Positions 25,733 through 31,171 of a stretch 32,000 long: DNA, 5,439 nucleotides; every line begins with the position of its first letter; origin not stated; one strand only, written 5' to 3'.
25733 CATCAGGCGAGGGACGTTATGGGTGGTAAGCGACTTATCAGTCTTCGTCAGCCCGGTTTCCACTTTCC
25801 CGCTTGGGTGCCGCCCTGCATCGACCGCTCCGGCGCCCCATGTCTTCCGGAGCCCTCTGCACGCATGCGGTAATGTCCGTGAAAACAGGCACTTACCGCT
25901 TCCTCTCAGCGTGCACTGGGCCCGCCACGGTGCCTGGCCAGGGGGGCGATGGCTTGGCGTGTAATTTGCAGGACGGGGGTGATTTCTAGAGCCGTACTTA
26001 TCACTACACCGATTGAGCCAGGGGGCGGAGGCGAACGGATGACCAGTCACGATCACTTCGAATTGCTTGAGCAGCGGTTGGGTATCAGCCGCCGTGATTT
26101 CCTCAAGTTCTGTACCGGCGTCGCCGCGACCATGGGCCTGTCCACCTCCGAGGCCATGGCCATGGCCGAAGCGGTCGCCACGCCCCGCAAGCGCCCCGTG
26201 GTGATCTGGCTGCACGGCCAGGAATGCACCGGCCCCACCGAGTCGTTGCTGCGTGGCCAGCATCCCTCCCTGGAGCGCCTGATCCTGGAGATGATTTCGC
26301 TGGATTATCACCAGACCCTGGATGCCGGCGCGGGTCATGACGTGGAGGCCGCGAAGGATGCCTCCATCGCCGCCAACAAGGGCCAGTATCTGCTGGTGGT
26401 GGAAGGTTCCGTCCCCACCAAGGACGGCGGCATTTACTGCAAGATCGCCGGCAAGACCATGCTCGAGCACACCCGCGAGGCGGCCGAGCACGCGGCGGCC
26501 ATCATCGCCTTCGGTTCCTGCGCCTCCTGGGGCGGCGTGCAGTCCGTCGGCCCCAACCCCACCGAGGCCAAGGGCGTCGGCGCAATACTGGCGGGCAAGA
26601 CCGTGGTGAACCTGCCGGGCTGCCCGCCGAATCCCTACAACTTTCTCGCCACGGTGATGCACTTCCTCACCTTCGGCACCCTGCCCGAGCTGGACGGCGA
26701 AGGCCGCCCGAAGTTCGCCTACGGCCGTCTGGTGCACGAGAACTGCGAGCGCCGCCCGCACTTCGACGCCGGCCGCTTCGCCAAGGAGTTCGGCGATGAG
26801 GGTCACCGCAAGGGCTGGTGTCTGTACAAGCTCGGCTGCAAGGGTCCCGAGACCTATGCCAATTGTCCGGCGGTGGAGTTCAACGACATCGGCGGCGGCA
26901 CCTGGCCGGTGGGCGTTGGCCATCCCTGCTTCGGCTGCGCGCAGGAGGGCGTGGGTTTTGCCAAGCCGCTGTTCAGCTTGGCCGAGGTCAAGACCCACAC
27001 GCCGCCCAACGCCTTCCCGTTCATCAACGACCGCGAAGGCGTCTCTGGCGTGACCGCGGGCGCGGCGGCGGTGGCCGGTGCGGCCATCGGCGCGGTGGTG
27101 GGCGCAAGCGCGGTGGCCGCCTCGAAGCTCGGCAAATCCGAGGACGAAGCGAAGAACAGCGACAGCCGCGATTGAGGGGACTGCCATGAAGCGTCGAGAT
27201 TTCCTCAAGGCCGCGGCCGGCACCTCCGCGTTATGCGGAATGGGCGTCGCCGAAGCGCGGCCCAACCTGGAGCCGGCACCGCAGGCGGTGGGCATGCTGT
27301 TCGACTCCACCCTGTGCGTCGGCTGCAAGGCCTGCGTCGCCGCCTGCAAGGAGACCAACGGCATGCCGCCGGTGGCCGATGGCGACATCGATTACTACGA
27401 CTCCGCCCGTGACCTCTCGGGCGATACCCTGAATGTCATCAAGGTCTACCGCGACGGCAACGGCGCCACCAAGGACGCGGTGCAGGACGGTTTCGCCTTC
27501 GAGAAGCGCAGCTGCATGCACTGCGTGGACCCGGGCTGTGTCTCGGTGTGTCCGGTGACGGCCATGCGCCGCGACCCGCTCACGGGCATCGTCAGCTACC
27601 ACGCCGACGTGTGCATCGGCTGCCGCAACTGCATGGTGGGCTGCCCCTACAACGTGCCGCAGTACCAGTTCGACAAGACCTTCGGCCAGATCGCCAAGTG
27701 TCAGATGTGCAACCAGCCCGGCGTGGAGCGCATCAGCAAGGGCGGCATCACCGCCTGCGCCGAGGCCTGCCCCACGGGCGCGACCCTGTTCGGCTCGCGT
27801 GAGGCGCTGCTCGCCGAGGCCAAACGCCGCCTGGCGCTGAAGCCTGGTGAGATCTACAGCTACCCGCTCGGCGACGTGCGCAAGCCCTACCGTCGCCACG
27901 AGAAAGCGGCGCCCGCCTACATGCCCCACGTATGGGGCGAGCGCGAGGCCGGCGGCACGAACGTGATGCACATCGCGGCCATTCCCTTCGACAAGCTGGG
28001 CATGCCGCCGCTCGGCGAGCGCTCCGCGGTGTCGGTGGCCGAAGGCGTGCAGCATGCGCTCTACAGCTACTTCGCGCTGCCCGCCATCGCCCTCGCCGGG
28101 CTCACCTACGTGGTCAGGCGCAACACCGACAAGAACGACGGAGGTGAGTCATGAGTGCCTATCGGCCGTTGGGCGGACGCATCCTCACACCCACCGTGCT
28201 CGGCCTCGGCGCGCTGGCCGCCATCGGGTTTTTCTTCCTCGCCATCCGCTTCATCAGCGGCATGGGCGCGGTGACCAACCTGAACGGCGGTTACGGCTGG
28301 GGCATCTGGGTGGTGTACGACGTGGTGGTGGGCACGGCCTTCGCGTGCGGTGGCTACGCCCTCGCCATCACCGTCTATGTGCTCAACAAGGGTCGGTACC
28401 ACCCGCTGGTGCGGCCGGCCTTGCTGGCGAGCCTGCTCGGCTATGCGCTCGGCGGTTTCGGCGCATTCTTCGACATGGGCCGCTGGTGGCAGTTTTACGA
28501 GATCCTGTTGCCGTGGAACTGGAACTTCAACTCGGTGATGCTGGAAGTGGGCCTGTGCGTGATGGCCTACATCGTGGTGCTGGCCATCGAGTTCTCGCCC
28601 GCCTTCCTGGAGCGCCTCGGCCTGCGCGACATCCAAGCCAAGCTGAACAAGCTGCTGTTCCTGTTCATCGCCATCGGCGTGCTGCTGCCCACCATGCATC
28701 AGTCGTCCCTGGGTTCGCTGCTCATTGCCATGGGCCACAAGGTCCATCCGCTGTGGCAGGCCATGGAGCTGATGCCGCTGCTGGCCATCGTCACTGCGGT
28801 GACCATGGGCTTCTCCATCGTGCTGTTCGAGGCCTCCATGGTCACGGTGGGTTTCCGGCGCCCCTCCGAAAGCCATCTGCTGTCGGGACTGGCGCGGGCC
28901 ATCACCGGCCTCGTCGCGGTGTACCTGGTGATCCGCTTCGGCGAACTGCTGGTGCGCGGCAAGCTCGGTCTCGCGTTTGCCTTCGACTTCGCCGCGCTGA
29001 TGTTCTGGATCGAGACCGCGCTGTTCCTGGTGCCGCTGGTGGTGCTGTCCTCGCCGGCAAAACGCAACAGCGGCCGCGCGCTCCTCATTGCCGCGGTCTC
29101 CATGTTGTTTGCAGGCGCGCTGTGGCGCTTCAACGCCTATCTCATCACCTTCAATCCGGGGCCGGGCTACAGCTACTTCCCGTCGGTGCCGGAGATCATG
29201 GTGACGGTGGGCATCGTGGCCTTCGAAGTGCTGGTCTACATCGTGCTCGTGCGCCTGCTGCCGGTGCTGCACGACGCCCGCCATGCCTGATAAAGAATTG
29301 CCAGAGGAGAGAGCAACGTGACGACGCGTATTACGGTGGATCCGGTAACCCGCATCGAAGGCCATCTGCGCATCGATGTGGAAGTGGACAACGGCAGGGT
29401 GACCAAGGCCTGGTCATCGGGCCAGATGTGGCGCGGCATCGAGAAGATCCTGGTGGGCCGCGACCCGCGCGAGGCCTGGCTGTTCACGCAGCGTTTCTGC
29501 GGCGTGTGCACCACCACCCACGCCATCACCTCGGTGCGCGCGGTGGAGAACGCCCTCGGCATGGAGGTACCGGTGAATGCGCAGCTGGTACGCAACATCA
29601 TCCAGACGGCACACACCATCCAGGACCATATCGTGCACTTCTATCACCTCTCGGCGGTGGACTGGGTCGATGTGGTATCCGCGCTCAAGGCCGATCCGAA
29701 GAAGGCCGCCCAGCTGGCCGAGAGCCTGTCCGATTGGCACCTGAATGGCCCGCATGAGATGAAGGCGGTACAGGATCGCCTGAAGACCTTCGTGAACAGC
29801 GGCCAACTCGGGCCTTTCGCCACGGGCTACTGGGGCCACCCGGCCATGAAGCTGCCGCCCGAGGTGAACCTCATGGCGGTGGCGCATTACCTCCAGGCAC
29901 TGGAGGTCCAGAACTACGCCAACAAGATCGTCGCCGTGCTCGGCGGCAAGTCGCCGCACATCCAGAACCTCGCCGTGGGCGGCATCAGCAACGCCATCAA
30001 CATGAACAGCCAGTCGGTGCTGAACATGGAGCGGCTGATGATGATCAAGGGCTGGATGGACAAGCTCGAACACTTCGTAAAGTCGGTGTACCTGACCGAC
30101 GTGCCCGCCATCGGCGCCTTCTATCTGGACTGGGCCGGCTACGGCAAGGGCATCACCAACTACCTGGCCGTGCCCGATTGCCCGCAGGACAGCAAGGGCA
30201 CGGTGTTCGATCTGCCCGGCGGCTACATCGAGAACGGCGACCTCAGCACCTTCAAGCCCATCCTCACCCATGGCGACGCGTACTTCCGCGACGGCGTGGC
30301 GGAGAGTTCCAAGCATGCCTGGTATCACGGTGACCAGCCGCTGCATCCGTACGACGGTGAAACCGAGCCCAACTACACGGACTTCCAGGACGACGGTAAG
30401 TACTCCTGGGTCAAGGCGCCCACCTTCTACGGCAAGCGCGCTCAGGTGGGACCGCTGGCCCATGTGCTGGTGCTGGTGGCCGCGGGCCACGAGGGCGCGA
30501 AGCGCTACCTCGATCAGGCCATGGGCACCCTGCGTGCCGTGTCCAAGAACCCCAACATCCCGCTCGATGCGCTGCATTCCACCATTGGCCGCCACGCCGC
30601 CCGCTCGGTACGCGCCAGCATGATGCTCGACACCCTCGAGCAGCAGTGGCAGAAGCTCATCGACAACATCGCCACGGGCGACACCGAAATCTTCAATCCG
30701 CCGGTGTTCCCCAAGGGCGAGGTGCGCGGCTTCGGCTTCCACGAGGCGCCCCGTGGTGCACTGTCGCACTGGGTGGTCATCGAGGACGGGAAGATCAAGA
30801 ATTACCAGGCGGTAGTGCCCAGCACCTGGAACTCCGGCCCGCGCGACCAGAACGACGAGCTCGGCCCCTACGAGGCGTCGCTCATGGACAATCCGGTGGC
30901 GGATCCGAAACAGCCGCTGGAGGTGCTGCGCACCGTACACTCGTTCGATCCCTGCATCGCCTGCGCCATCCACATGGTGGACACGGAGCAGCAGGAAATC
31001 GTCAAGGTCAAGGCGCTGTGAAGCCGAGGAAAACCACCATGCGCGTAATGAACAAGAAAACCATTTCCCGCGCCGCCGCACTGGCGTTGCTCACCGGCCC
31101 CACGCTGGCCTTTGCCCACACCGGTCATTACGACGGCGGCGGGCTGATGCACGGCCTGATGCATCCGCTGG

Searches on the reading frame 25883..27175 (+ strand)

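Call 116: search_protein_families(library=pfam, max_evalue=0.00001, proteins=[window:25883-27175:+])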
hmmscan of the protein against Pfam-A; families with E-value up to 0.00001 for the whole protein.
window:25883-27175:+ (430 aa): 2 families
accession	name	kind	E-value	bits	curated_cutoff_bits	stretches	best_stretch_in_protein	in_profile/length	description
PF01058.29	Oxidored_q6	-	9.8e-30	103.4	27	1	115-260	1-127/128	NADH ubiquinone oxidoreductase, 20 Kd subunit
PF14720.11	NiFe_hyd_SSU_C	-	1.8e-28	99.2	27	1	280-360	1-75/80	NiFe/NiFeSe hydrogenase small subunit C-terminal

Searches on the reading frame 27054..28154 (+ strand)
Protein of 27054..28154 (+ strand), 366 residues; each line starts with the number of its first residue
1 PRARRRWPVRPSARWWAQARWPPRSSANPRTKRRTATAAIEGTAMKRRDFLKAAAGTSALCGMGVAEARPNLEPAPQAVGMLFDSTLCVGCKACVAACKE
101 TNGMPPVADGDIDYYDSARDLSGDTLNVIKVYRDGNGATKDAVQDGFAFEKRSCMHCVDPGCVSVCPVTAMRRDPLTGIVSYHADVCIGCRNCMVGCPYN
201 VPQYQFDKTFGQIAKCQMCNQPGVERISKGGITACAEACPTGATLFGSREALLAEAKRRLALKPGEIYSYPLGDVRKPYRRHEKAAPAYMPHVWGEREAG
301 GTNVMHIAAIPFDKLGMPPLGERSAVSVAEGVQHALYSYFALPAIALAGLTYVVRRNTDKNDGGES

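Call 116: search_protein_families(library=pfam, max_evalue=0.00001, proteins=[window:27054-28154:+])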
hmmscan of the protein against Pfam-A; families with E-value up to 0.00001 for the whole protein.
window:27054-28154:+ (366 aa): 7 families
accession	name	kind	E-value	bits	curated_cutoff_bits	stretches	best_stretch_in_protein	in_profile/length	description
PF13247.11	Fer4_11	-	6.1e-21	74.9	26.2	1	149-249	5-100/100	4Fe-4S dicluster domain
PF13237.11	Fer4_10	-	1.1e-11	44.9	25.5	1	81-167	2-53/53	4Fe-4S dicluster domain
PF12838.12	Fer4_7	-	6.3e-10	39.8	27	0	154-201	2-52/52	4Fe-4S dicluster domain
PF12797.12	Fer4_2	-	6e-09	35.7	24.5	0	81-99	3-21/22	4Fe-4S binding domain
PF13187.11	Fer4_9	-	6.9e-09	36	27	0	154-200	2-50/52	4Fe-4S dicluster domain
PF12837.12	Fer4_6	-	1.4e-07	31.6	25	0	182-202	4-24/24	4Fe-4S binding domain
PF00037.32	Fer4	-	3.3e-07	30.3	21.1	0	182-201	3-22/24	4Fe-4S binding domain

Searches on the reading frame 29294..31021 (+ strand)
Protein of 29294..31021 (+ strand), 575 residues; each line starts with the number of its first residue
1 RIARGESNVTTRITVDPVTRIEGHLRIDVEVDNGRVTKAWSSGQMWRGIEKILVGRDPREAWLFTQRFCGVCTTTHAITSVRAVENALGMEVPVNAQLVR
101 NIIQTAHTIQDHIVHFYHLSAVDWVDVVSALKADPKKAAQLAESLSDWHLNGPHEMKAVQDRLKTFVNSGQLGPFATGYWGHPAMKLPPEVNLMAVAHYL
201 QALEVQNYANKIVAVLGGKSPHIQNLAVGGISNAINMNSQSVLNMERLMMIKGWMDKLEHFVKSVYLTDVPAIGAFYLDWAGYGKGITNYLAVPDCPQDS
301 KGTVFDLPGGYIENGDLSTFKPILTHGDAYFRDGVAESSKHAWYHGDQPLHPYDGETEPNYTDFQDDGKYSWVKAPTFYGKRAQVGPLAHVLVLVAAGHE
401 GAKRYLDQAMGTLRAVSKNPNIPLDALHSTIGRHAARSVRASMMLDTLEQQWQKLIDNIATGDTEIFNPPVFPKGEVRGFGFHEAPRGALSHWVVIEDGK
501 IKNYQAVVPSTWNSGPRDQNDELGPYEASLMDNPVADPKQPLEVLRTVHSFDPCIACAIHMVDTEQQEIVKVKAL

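Call 116: search_protein_families(library=pfam, max_evalue=0.00001, proteins=[window:29294-31021:+])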
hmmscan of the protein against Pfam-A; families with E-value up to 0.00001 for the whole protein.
window:29294-31021:+ (575 aa): 1 family
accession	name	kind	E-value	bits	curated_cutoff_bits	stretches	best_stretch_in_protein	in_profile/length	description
PF00374.24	NiFeSe_Hases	-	5.2e-223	742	25.8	1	47-560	1-508/508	Nickel-dependent hydrogenase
